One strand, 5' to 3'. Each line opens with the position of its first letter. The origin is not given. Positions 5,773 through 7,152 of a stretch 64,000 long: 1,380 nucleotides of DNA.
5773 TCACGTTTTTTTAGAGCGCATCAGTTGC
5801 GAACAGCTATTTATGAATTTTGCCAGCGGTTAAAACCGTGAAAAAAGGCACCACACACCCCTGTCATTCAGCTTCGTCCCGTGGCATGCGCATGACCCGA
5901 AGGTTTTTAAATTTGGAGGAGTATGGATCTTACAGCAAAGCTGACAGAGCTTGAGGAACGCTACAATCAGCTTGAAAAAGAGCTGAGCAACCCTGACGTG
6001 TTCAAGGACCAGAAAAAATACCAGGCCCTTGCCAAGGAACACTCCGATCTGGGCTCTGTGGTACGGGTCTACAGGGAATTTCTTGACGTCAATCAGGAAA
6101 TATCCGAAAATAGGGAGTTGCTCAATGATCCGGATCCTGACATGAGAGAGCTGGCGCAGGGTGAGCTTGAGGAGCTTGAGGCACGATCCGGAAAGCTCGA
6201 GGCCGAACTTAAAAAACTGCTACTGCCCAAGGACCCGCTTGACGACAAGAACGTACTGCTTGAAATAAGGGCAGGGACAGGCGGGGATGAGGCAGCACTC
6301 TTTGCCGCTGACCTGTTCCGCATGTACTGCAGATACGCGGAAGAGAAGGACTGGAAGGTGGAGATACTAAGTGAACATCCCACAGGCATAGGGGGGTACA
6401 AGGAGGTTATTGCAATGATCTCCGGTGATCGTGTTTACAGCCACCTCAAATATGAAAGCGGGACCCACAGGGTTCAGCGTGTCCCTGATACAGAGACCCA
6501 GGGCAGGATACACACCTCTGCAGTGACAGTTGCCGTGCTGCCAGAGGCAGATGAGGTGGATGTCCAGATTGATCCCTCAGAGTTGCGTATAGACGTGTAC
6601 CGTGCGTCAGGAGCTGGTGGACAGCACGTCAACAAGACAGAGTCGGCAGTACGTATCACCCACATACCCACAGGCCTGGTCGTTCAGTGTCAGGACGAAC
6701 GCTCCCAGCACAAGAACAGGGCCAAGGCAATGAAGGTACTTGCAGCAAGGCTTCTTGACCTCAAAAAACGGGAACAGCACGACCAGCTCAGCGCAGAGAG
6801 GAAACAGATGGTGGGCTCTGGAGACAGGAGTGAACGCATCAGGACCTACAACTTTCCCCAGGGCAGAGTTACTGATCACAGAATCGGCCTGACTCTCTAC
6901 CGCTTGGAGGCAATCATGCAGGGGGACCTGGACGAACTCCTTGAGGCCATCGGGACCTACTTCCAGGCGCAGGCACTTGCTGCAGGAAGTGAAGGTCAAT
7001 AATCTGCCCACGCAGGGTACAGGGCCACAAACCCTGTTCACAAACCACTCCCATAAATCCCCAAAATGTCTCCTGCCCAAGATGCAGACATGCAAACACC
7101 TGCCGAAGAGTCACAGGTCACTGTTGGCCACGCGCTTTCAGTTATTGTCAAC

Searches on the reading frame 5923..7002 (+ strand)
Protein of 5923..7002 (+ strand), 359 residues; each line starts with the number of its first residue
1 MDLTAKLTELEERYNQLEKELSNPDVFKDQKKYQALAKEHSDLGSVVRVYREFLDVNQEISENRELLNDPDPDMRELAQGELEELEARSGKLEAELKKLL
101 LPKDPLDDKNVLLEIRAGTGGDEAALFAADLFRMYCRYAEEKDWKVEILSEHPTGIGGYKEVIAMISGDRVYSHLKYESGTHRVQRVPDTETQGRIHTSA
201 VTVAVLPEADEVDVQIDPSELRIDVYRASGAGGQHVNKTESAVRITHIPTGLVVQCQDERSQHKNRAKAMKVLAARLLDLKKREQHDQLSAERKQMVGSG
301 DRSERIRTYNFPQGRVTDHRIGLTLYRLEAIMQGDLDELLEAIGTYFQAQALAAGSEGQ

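Call 11: search_protein_families(library=pfam, proteins=[window:5923-7002:+])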
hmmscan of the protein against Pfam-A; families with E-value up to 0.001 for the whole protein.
window:5923-7002:+ (359 aa): 4 families
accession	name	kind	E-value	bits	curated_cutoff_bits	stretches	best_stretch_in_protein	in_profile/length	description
PF03462.23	PCRF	-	7.4e-79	264.5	24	1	10-203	1-194/194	PCRF domain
PF00472.26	RF-1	-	1.2e-46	157.9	35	1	210-320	1-116/116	RF-1 domain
PF16326.10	ABC_tran_CTD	-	5.7e-06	26.9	32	1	3-43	13-53/69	ABC transporter C-terminal domain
PF03902.18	Gal4_dimer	-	0.00045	20.8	22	0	5-22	3-20/54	Gal4-like dimerisation domain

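Call 13: find_encoding_contigs(protein=window:5923-7002:+, flank=10000, max_places=6)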
Protein window:5923-7002:+ (359 aa): 3 contigs read that carry it; 2 places shown.
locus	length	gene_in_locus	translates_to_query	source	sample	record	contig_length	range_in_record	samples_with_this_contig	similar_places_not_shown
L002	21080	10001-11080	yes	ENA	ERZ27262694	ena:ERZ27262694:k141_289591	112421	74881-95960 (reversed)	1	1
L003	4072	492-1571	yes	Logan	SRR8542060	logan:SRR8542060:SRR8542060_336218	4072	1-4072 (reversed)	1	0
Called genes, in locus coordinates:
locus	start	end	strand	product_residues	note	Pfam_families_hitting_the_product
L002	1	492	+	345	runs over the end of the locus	PF01087:GalP_UDP_transf, PF01230:HIT (faint), PF16285:DUF4931_N, PF16268:DUF4921, PF02744:GalP_UDP_tr_C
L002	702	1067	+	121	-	PF00072:Response_reg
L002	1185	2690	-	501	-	PF07238:PilZ (weak)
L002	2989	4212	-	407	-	PF00999:Na_H_Exchanger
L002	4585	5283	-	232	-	PF00571:CBS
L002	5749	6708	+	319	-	PF02558:ApbA, PF08546:ApbA_C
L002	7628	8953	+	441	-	PF13401:AAA_22 (faint), PF07498:Rho_N, PF07497:Rho_RNA_bind, PF00006:ATP-synt_ab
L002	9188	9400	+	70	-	PF01197:Ribosomal_L31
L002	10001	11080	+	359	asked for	PF03462:PCRF, PF16326:ABC_tran_CTD (weak), PF00472:RF-1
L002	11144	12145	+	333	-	PF17827:PrmC_N, PF06325:PrmA (faint), PF10294:Methyltransf_16 (weak), PF05175:MTS, PF13847:Methyltransf_31 (weak), PF13649:Methyltransf_25 (weak)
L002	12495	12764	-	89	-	PF01165:Ribosomal_S21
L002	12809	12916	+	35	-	-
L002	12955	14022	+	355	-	PF00154:RecA_N, PF06745:ATPase (faint), PF08423:Rad51, PF21096:RecA_C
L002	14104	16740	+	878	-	PF01411:tRNA-synt_2c, PF07973:tRNA_SAD, PF02272:DHHA1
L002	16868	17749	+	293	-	PF00989:PAS (weak), PF08448:PAS_4, PF13426:PAS_9, PF01740:STAS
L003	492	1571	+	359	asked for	PF03462:PCRF, PF16326:ABC_tran_CTD (weak), PF00472:RF-1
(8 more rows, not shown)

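Call 43: find_homologous_proteins(query=window:5923-7002:+, max_evalue=1e-100)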
Query window:5923-7002:+ (359 aa): 7952 proteins with E <= 1e-100 among 8000 candidates; the best 120 are listed.
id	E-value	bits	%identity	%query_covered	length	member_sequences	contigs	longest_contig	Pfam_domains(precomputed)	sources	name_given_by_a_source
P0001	2.0e-231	785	100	100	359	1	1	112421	PF03462.24,PF00472.27,PF16326.11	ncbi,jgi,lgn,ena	-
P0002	1.8e-226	769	98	100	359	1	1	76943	PF03462.24,PF00472.27,PF16326.11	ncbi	-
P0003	3.3e-226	768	98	99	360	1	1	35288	PF03462.24,PF00472.27,PF16326.11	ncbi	-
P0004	1.3e-209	713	90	99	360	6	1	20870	PF03462.24,PF00472.27,PF16326.11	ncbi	-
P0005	3.2e-208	709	90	99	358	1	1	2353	PF03462.24,PF00472.27,PF16326.11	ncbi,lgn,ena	-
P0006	4.2e-207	705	90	99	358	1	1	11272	PF03462.24,PF00472.27,PF16326.11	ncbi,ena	-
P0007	2.2e-205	699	89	99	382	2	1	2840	PF03462.24,PF00472.27,PF16326.11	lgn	-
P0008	8.4e-205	698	87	99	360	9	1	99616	PF03462.24,PF00472.27,PF16326.11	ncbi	-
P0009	1.8e-182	624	80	99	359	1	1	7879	PF03462.24,PF00472.27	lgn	-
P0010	3.8e-182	623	81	97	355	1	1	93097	PF03462.24,PF00472.27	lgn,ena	-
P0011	5.3e-180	616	79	96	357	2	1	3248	PF03462.24,PF00472.27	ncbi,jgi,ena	-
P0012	1.6e-179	614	79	97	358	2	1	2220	PF03462.24,PF00472.27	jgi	jgi:peptide chain release factor 1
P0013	1.8e-179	614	80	97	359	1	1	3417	PF03462.24,PF00472.27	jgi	jgi:peptide chain release factor 1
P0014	1.8e-179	614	78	97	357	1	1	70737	PF03462.24,PF00472.27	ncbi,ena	-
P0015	1.3e-178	611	77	98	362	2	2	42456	PF03462.24,PF00472.27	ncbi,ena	-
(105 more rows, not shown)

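Call 44: find_encoding_contigs(protein=P0002, flank=10000, max_places=2)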
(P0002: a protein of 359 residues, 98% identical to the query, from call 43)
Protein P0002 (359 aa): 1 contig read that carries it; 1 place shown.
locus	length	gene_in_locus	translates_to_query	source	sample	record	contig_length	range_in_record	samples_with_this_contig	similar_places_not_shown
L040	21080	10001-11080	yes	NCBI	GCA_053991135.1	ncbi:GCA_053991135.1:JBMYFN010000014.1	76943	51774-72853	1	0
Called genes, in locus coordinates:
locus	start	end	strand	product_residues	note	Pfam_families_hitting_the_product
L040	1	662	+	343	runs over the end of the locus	PF01087:GalP_UDP_transf, PF01230:HIT (faint), PF16285:DUF4931_N, PF16268:DUF4921, PF02744:GalP_UDP_tr_C, PF11969:DcpS_C (weak)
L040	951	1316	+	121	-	PF00072:Response_reg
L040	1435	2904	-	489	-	PF07238:PilZ (faint)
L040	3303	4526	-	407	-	PF00999:Na_H_Exchanger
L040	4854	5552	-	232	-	PF00571:CBS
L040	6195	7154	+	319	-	PF01210:NAD_Gly3P_dh_N (weak), PF02558:ApbA, PF08546:ApbA_C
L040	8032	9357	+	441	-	PF13401:AAA_22 (faint), PF07498:Rho_N, PF07497:Rho_RNA_bind, PF00006:ATP-synt_ab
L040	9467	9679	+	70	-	PF01197:Ribosomal_L31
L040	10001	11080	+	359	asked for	PF03462:PCRF, PF16326:ABC_tran_CTD (weak), PF00472:RF-1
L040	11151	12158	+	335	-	PF17827:PrmC_N, PF10294:Methyltransf_16 (weak), PF05175:MTS, PF06325:PrmA (faint), PF13847:Methyltransf_31 (weak), PF08242:Methyltransf_12 (faint), PF13649:Methyltransf_25 (weak)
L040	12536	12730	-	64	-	PF01165:Ribosomal_S21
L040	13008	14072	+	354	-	PF00154:RecA_N, PF06745:ATPase (faint), PF08423:Rad51, PF21096:RecA_C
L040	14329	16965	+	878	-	PF01411:tRNA-synt_2c, PF07973:tRNA_SAD, PF02272:DHHA1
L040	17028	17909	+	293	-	PF00989:PAS, PF08448:PAS_4, PF13426:PAS_9, PF01740:STAS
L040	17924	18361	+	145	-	PF01740:STAS (weak)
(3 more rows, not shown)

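Call 45: find_encoding_contigs(protein=P0003, flank=10000, max_places=2)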
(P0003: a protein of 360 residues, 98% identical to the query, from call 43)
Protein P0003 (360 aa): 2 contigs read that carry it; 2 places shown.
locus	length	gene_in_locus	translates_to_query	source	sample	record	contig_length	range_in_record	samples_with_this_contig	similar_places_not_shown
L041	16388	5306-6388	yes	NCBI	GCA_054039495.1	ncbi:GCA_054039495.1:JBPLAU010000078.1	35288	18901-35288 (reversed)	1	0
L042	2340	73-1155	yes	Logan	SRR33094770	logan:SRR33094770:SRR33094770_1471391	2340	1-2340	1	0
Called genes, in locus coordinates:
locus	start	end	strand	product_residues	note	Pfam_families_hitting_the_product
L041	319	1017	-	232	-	PF00571:CBS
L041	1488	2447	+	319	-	PF02254:TrkA_N (weak), PF02558:ApbA, PF08546:ApbA_C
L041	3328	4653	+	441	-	PF13401:AAA_22 (faint), PF07498:Rho_N, PF07497:Rho_RNA_bind, PF00006:ATP-synt_ab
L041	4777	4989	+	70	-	PF01197:Ribosomal_L31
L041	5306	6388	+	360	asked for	PF03462:PCRF, PF16326:ABC_tran_CTD (weak), PF00472:RF-1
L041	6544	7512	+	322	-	PF17827:PrmC_N, PF10294:Methyltransf_16 (weak), PF05175:MTS, PF06325:PrmA (faint), PF13649:Methyltransf_25 (weak), PF13847:Methyltransf_31 (weak)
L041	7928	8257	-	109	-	PF01165:Ribosomal_S21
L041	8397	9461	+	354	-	PF00154:RecA_N, PF06745:ATPase (faint), PF08423:Rad51, PF21096:RecA_C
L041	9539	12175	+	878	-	PF01411:tRNA-synt_2c, PF07973:tRNA_SAD, PF02272:DHHA1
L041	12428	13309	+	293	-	PF00989:PAS, PF08448:PAS_4, PF13426:PAS_9, PF01740:STAS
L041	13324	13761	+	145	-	PF01740:STAS (weak)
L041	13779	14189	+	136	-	PF13581:HATPase_c_2, PF02518:HATPase_c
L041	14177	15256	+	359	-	PF07228:SpoIIE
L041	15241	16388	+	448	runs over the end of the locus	PF00512:HisKA (weak), PF13581:HATPase_c_2 (weak), PF02518:HATPase_c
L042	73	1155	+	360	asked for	PF03462:PCRF, PF16326:ABC_tran_CTD (weak), PF00472:RF-1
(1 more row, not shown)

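Call 46: find_encoding_contigs(protein=P0008, flank=10000, max_places=2)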
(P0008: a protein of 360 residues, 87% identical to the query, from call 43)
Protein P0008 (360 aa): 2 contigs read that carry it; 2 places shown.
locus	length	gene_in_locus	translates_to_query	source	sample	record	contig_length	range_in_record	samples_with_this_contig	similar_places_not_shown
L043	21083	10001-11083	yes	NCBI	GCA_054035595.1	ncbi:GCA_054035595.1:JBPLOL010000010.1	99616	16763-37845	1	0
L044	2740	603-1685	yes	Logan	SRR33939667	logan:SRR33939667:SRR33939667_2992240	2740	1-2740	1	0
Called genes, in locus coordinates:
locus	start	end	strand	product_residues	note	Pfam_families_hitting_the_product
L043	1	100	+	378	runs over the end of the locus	PF00226:DnaJ, PF01556:DnaJ_C, PF00684:DnaJ_CXXCXGXG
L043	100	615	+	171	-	PF01967:MoaC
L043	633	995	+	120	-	PF21157:DksA_N, PF01258:zf-dskA_traR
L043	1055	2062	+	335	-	PF01087:GalP_UDP_transf, PF16285:DUF4931_N, PF16268:DUF4921, PF02744:GalP_UDP_tr_C, PF11969:DcpS_C (weak), PF01230:HIT (weak)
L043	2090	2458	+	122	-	PF00072:Response_reg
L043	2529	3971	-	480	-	PF07238:PilZ, PF08448:PAS_4 (faint)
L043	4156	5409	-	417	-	PF00999:Na_H_Exchanger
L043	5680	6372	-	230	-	PF00571:CBS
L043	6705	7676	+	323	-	PF02558:ApbA, PF08546:ApbA_C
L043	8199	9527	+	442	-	PF07498:Rho_N, PF07497:Rho_RNA_bind, PF00006:ATP-synt_ab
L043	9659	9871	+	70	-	PF01197:Ribosomal_L31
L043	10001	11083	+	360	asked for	PF03462:PCRF, PF16326:ABC_tran_CTD (weak), PF00472:RF-1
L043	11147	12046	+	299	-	PF17827:PrmC_N, PF05175:MTS, PF06325:PrmA (weak), PF13649:Methyltransf_25 (faint)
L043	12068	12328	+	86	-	-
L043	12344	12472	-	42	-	-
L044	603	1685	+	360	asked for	PF03462:PCRF, PF16326:ABC_tran_CTD (weak), PF00472:RF-1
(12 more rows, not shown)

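Call 70: list_cluster_members(proteins=[P0001, P0002, P0003, P0004, P0008, P0010])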
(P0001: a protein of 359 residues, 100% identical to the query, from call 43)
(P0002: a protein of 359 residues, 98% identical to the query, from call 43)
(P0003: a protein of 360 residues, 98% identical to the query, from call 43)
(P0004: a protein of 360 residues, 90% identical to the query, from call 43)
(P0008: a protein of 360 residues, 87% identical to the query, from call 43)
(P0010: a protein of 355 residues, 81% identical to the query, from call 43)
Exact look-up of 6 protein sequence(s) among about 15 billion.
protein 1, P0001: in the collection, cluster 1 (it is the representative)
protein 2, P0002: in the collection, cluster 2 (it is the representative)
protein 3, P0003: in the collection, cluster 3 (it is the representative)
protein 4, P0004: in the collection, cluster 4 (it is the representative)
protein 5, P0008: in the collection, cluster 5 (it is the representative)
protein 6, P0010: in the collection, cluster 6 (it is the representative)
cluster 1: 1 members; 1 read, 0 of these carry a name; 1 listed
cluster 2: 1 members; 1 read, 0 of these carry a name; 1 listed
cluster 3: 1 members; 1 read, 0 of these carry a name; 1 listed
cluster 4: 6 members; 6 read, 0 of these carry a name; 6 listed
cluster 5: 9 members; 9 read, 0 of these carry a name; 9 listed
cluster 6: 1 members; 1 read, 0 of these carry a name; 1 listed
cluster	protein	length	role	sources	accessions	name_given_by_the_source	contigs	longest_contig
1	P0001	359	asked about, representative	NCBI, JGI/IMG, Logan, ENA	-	-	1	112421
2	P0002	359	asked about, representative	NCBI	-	-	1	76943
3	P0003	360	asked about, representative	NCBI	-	-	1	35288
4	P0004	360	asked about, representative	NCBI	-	-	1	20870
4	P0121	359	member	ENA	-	-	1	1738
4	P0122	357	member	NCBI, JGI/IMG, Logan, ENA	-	-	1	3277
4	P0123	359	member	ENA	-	-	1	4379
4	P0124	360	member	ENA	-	-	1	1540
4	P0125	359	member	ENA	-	-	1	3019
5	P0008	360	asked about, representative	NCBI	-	-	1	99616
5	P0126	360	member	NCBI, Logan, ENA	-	-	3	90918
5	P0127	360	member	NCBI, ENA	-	-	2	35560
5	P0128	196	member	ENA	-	-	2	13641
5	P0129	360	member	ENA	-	-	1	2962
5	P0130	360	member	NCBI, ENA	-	-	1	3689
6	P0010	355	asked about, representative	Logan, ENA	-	-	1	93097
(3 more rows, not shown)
